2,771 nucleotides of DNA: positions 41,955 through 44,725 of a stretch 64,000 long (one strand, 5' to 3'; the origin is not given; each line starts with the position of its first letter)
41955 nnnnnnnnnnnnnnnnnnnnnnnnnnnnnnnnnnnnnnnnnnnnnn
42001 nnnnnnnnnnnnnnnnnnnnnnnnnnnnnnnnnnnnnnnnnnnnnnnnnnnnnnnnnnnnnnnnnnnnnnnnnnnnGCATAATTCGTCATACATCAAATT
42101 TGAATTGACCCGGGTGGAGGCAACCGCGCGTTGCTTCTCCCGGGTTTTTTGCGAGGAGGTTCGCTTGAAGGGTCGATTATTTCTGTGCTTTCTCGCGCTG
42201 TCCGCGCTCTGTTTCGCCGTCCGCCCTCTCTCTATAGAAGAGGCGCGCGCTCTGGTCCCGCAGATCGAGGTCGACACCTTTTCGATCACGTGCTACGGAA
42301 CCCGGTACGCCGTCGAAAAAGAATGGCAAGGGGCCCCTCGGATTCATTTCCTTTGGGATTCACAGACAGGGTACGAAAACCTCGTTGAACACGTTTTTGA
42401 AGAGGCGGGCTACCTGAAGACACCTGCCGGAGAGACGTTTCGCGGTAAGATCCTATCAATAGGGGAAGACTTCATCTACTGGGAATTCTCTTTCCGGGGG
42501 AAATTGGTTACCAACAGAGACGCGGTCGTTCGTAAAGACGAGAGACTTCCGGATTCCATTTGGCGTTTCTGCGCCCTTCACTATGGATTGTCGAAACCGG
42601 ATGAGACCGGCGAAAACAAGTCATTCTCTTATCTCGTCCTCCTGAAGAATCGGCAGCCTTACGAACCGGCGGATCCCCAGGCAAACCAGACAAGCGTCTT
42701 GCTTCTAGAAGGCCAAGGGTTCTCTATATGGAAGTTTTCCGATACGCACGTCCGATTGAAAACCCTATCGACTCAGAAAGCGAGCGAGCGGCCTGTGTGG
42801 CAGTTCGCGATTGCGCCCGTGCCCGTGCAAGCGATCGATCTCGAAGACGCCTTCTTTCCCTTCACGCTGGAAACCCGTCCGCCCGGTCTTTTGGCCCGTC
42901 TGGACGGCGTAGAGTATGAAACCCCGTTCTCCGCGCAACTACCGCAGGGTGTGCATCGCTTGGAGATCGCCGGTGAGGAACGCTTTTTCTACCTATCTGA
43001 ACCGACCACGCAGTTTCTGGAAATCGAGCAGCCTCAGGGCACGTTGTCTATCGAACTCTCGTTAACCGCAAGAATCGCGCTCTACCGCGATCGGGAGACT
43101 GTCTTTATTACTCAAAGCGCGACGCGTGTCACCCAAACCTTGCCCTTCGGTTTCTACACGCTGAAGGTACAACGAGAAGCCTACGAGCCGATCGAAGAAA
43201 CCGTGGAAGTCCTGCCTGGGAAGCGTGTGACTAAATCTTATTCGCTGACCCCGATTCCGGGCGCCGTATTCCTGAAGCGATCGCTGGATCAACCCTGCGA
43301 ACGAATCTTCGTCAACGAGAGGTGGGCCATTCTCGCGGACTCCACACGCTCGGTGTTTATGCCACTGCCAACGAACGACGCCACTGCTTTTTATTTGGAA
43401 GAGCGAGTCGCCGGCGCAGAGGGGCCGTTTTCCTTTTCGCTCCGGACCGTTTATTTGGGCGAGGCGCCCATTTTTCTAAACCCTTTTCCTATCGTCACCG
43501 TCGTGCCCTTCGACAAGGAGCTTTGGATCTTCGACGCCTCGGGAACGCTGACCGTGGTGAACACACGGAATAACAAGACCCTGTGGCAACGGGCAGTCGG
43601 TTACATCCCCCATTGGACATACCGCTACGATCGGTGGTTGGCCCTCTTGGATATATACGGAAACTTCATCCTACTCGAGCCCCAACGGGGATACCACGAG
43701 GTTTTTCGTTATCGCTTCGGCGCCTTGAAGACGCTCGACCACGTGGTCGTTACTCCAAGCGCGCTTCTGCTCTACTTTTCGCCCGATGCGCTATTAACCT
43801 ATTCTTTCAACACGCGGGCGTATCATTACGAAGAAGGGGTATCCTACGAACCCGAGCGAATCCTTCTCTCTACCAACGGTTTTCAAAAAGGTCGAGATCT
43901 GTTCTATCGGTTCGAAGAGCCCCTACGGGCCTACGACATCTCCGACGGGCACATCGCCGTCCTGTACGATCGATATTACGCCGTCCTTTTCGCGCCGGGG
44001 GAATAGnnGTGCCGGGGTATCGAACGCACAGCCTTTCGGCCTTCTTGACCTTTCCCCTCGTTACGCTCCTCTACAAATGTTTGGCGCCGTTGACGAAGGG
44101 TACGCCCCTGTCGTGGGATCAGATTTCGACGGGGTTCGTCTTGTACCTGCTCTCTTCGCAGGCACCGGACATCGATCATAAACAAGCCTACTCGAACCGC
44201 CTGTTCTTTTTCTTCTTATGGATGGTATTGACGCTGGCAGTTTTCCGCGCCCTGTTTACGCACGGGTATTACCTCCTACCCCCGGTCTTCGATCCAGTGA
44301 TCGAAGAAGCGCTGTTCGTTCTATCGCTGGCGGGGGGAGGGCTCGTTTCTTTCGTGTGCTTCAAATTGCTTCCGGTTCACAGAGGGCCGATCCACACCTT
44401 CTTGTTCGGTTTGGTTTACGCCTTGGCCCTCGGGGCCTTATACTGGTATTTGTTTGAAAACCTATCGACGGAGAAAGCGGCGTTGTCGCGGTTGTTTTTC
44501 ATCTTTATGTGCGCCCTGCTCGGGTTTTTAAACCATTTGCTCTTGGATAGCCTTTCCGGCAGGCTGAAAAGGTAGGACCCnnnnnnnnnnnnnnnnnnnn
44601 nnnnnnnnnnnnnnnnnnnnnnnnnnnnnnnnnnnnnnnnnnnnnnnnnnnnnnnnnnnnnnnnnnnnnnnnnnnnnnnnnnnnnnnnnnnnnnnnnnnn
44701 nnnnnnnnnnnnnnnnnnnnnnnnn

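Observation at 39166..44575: ABC-2 type ATPase with no cognate permease, translationally coupled to large secreted proteins and a YdjM-like membrane hydrolase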

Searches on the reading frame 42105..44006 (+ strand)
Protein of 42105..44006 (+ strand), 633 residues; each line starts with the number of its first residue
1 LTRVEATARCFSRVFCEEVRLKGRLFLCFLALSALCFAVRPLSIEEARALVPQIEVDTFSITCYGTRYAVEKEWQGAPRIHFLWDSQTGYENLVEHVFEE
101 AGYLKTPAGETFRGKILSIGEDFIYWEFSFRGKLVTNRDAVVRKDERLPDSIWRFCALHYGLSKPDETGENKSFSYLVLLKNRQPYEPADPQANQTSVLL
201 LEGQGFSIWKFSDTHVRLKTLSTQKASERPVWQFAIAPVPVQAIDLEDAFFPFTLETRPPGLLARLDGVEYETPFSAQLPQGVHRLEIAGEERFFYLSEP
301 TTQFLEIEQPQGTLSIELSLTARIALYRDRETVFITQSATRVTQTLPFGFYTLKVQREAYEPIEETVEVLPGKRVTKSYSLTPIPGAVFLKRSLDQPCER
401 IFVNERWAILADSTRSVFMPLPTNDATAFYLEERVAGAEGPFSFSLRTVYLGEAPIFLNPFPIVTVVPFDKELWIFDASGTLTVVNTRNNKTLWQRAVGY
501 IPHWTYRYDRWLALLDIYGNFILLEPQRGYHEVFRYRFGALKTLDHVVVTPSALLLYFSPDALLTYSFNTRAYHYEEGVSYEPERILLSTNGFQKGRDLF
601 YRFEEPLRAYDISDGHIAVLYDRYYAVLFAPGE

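Call 5: search_protein_families(library=pfam, proteins=[window:42105-44006:+], max_evalue=0.1)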
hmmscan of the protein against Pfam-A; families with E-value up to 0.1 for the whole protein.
window:42105-44006:+ (633 aa): 2 families
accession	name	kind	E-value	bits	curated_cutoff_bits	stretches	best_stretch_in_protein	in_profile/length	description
PF08308.17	PEGA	-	4.8e-07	30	20.8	1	340-383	25-69/71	PEGA domain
PF21226.3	MalQ_N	-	0.03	15.1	24.1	0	322-360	43-81/91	MalQ N-terminal beta sandwich domain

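Call 10: search_protein_families(library=ncbifam, proteins=[window:42105-44006:+], max_evalue=0.1)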
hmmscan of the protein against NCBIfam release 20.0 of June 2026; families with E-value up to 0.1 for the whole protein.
window:42105-44006:+ (633 aa): 0 families

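Call 44: find_homologous_proteins(query=window:42165-44006:+)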
Query window:42165-44006:+ (613 aa): 4 proteins with E <= 0.001 among 8000 candidates.
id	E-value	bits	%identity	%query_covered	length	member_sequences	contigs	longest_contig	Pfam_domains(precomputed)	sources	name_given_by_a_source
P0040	0.0e+0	1409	100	100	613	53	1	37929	PF08308.18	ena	-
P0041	2.3e-279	946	67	98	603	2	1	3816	PF08308.18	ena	-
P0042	2.6e-269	913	65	100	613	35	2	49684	PF08308.18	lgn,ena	-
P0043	6.3e-129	449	38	99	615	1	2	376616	-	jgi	jgi:hypothetical protein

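Call 50: find_homologous_proteins(query=A3)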
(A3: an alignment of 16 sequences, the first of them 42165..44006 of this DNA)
Query A3 (16 sequences) (613 aa, profile of the alignment): 4 proteins with E <= 0.001 among 8000 candidates.
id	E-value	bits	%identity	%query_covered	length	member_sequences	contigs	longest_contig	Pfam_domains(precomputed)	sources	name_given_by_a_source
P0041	1.8e-212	725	67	98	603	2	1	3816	PF08308.18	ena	-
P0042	1.6e-209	715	65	100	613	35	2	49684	PF08308.18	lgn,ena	-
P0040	1.3e-201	689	100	100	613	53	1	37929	PF08308.18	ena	-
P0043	1.1e-194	666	38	99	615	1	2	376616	-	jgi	jgi:hypothetical protein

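Call 51: find_encoding_contigs(protein=P0043, flank=10000, max_places=2)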
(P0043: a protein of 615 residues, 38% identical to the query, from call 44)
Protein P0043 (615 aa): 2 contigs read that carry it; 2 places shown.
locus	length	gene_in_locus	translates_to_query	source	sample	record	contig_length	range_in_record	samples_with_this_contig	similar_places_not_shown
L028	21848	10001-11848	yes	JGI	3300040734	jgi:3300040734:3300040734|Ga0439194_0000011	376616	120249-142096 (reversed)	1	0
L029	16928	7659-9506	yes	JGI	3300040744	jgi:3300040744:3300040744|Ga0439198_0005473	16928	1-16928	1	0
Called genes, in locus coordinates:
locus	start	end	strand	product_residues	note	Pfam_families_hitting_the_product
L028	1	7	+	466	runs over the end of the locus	PF05496:RuvB_N (faint), PF13177:DNA_pol3_delta2, PF00004:AAA, PF13173:AAA_14 (weak), PF13401:AAA_22 (weak), PF22608:DNAX_ATPase_lid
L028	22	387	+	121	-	PF02575:YbaB_DNA_bd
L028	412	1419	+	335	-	PF00044:Gp_dh_N, PF02800:Gp_dh_C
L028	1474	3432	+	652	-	PF00162:PGK, PF00121:TIM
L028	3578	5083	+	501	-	PF00496:SBP_bac_5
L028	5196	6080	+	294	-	PF19300:BPD_transp_1_N (faint), PF00528:BPD_transp_1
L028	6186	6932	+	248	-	PF00528:BPD_transp_1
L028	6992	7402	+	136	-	-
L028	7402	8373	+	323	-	PF00005:ABC_tran, PF13304:AAA_21 (weak)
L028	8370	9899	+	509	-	-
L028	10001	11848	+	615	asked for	-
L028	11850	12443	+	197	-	PF04307:YdjM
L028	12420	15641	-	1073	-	PF00176:SNF2-rel_dom, PF00270:DEAD, PF04851:ResIII, PF00271:Helicase_C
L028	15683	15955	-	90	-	-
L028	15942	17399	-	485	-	PF02934:GatB_N, PF02637:GatB_Yqey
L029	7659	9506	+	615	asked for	-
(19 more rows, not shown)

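Call 64: predict_structure(alignment_id=A4)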
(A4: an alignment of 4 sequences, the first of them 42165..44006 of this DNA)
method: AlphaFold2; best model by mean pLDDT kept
length: 613 residues; sequences in the alignment: 4
mean_pLDDT: 48.6   pTM: 0.30
mean pLDDT of the five models: 48.6, 45.4, 43.8, 41.3, 38.3
residues with pLDDT >= 90: 0; 70-90: 87; 50-70: 186; < 50: 340
segments of 3 or more residues with pLDDT < 50: 1-4, 6-8, 10-155, 171-176, 179-185, 203-210, 217-223, 227-234, 237-241, 260-263, 278-291, 365-420, 497-499, 517-546, 548-565, 609-613
pLDDT, mean of each block of 10 residues (from residue 1): 48 36 34 26 30 26 30 41 30 30 29 29 29 34 29 44 60 45 49 59 40 48 44 45 64 54 56 46 33 57 77 75 72 69 71 54 42 36 44 34 36 32 62 73 67 73 82 72 60 57 63 52 24 29 46 41 50 68 72 54 53 32
secondary structure, 60 per line:
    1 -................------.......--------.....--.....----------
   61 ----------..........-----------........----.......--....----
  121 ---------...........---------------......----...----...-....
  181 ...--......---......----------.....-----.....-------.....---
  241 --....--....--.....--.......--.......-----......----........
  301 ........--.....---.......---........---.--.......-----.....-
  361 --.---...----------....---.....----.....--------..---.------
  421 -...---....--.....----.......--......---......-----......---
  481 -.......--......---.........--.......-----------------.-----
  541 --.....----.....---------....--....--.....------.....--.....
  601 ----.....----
elements in order (helices of 4 or more, strands of 3 or more residues): H2-17 H24-30 E39-43 E46-50 H71-80 E92-99 E104-110 E113-116 H130-140 E156-161 E166-168 E177-183 E186-191 E195-200 E211-215 E221-225 E233-237 E243-246 E249-252 E255-259 E262-268 E271-277 E283-288 E293-308 E311-315 E319-325 E329-336 E343-349 E355-359 E367-369 E380-383 E387-391 E396-400 E422-424 E428-431 E434-438 E443-449 E452-457 E461-466 E472-477 E482-488 E491-496 E500-505 E511-517 E543-547 E552-556 E566-569 E572-575 E578-582 E589-593 E596-600 E605-609

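Call 75: search_solved_structures(query=A3, max_evalue=10)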
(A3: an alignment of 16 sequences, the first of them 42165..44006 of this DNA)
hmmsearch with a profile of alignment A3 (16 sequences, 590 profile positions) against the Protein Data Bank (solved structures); distinct sequences matched with E-value up to 10: 6.
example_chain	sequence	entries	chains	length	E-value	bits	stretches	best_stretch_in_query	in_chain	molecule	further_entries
9gbc_A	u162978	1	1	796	0.059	14.8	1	301-343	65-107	TonB-linked outer membrane receptor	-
1h8l_A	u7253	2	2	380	0.43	11.9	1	280-340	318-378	CARBOXYPEPTIDASE GP180 RESIDUES 503-882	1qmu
1nkg_A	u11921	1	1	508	1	10.7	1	302-350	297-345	Rhamnogalacturonase B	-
3njx_A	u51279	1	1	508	1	10.7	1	302-350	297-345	Rhamnogalacturonase B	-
2xhn_A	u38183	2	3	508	1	10.7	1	302-350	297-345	RHAMNOGALACTURONASE B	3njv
1wjq_A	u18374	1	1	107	1.7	9.9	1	489-534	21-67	KIAA1798 protein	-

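Call 76: search_protein_families(library=padloc, proteins=[window:42165-44006:+], max_evalue=0.01)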
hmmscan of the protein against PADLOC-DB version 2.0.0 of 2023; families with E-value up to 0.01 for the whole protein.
window:42165-44006:+ (613 aa): 0 families

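Call 89: search_protein_families(library=pfam, alignment_id=A3, max_evalue=0.01)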
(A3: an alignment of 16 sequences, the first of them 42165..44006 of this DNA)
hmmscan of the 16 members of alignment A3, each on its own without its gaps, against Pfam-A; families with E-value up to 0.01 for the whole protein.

A. member 1, window:42165-44006:+ (613 aa): 1 family
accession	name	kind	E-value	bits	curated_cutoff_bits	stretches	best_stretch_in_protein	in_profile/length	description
PF08308.17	PEGA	-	4.4e-07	30.1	20.8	1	320-363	25-69/71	PEGA domain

B. families by the number of members that match (of 16 scanned): 2 families
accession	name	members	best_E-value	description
PF08308.17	PEGA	11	1.8e-09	PEGA domain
PF13620.12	CarboxypepD_reg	1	5.2e-05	Carboxypeptidase regulatory-like domain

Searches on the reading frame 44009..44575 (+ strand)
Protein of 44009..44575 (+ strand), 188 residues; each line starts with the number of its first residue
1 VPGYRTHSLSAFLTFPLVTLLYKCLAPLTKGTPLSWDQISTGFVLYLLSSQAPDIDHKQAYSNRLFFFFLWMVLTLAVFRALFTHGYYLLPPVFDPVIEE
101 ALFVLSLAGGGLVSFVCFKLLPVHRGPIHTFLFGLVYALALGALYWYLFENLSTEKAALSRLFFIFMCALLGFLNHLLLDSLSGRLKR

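Call 5: search_protein_families(library=pfam, proteins=[window:44009-44575:+], max_evalue=0.1)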
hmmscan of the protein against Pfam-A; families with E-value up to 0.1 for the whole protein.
window:44009-44575:+ (188 aa): 1 family
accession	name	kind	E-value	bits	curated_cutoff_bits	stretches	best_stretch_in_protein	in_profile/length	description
PF04307.19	YdjM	-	3.1e-08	33.8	29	1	6-182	5-108/176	YdjM inner membrane protein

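Call 10: search_protein_families(library=ncbifam, proteins=[window:44009-44575:+], max_evalue=0.1)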
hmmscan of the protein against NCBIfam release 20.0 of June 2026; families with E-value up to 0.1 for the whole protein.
window:44009-44575:+ (188 aa): 0 families

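Call 76: search_protein_families(library=padloc, proteins=[window:44009-44575:+], max_evalue=0.01)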
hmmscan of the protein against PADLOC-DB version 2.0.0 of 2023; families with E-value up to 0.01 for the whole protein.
window:44009-44575:+ (188 aa): 0 families
